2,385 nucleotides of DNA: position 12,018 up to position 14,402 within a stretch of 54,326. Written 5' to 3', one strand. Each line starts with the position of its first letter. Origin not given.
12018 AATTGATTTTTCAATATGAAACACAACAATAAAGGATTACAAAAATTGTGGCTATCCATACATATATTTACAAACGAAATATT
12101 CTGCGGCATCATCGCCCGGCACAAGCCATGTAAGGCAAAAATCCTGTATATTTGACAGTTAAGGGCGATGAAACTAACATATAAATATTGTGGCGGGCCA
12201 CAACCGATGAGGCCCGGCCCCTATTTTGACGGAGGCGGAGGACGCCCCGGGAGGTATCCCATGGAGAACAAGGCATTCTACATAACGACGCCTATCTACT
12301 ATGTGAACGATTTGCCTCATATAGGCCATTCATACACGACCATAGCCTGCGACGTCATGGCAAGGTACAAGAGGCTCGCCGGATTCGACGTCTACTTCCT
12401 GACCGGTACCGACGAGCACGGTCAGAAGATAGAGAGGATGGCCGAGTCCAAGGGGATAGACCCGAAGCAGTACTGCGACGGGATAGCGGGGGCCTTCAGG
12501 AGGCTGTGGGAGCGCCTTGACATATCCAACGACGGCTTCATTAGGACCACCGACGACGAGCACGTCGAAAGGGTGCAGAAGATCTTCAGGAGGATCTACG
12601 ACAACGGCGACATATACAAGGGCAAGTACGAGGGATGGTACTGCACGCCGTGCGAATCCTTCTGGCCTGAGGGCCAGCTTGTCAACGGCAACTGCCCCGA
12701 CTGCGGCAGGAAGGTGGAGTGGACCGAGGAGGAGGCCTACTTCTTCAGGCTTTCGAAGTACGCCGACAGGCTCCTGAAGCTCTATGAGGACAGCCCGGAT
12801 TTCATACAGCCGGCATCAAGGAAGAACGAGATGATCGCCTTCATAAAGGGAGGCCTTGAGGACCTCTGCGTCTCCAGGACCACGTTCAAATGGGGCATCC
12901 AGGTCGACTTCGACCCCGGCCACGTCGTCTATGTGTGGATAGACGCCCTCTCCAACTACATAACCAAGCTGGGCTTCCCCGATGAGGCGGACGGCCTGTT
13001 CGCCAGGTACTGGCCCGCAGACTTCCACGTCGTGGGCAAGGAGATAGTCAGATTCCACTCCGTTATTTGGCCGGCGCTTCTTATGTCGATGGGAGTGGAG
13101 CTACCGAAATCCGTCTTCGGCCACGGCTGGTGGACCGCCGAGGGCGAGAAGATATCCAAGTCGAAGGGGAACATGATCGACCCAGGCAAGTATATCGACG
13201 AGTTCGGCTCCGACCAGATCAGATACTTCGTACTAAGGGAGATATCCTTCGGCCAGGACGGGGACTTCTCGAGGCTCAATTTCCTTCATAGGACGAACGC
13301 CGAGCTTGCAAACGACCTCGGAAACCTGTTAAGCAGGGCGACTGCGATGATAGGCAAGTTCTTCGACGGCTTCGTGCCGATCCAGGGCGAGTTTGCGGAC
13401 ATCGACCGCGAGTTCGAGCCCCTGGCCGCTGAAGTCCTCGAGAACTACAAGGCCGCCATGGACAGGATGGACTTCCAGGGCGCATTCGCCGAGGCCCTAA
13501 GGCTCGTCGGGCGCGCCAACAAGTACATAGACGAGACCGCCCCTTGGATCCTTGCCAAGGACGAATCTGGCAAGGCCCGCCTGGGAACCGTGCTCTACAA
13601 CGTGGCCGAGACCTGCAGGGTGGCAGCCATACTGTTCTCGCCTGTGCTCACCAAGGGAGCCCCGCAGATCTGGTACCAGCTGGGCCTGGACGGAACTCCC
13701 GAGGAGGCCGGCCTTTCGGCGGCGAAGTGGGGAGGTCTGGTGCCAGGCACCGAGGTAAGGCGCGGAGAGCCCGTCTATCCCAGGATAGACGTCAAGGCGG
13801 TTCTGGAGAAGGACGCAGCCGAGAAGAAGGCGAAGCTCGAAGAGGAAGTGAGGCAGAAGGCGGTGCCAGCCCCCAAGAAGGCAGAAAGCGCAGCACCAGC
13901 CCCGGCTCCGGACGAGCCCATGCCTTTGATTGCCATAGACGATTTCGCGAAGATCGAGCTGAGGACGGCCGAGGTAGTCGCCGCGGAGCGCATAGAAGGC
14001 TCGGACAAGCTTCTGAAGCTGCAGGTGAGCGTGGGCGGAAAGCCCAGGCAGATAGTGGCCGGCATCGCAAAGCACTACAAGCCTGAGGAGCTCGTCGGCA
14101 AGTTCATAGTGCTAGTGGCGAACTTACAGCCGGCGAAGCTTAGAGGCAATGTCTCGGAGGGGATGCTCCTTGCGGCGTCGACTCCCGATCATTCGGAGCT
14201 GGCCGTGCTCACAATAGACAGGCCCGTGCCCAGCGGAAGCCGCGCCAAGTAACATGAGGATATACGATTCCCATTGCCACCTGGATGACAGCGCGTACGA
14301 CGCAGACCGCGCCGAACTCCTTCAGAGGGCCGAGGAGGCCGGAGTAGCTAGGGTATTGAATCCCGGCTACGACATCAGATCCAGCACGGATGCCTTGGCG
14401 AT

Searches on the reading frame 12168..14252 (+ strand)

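Call 16: search_protein_families(library=ncbifam, proteins=[window:12168-14252:+], max_evalue=0.00001)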
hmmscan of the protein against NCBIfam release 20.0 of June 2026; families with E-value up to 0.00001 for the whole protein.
window:12168-14252:+ (694 aa): 27 families (the best 25 are shown)
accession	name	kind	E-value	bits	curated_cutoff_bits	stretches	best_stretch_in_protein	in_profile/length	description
NF008900.0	PRK12267.1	equivalog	2.9e-277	921.4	598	1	33-692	2-646/648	methionine--tRNA ligase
TIGR00398.1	metG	equivalog_domain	3.3e-162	540.9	336.35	1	37-540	1-529/530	methionine--tRNA ligase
NF001100.0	PRK00133.1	equivalog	2.4e-145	485.7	587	2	179-693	178-675/676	methionine--tRNA ligase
NF008860.0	PRK11893.2-2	equivalog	3.8e-121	405.8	761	3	278-541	322-581/583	methionine--tRNA ligase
TIGR00399.1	metG_C_term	equivalog_domain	3.5e-40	137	116.65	1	558-693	4-138/139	methionine--tRNA ligase subunit beta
TIGR00422.1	valS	equivalog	4.6e-32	110.9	612.1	2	255-496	452-693/863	valine--tRNA ligase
NF009687.0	PRK13208.1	equivalog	2.6e-31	108.6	738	2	253-570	458-765/801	valine--tRNA ligase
NF004349.1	PRK05729.1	equivalog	1.9e-28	99.2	704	1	265-495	452-676/860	valine--tRNA ligase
TIGR00396.1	leuS_bact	equivalog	6.1e-26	90.8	548.4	1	34-205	28-203/843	leucine--tRNA ligase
NF007492.0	PRK10089.1-1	equivalog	2.4e-24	85.4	150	1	587-692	3-108/110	tRNA-binding protein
TIGR00392.1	ileS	equivalog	2.4e-23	82.3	621.4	1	252-505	534-789/861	isoleucine--tRNA ligase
NF008957.0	PRK12300.1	subfamily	1e-21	76.7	677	2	34-93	31-90/946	leucine--tRNA ligase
NF008859.0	PRK11893.2-1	equivalog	3.7e-18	65.7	553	1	46-182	14-150/498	methionine--tRNA ligase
NF011492.0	PRK14900.1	equivalog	5.2e-17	61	1783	1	253-369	456-573/1044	valine--tRNA ligase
NF000540.1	alt_ValS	exception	1e-16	60.1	900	2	272-502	516-740/827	valine--tRNA ligase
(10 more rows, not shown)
